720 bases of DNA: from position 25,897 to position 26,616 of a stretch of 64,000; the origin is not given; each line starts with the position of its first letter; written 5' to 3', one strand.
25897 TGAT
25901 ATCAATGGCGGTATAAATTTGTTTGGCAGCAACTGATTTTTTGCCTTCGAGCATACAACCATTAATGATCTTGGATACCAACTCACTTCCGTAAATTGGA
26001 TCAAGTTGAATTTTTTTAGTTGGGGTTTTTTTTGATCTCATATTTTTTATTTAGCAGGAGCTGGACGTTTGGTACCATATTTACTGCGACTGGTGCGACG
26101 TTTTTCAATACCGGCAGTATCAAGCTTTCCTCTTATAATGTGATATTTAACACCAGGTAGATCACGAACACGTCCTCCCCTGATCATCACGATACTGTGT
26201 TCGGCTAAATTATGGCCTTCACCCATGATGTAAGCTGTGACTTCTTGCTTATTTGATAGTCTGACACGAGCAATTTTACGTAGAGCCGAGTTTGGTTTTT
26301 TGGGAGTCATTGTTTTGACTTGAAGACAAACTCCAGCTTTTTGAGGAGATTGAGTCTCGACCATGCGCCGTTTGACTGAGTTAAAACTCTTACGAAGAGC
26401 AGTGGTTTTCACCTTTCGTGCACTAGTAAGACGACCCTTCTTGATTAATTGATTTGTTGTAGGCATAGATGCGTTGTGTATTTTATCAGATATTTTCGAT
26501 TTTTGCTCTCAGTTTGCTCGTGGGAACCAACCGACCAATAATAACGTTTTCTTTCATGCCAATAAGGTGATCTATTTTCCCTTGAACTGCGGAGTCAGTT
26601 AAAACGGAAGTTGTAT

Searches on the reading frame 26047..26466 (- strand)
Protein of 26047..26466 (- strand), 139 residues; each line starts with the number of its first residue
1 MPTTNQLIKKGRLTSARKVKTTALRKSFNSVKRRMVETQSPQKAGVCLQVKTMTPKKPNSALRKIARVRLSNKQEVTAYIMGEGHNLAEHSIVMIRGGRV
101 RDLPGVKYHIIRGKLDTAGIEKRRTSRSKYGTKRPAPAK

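Call 38: search_protein_families(library=pfam, proteins=[window:26047-26466:-], max_evalue=0.001)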
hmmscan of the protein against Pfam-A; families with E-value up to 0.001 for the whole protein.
window:26047-26466:- (139 aa): 1 family
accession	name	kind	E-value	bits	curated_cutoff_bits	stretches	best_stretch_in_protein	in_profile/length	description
PF00164.32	Ribosom_S12_S23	-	1.8e-34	118.2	22.3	1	38-134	9-107/110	Ribosomal protein S12/S23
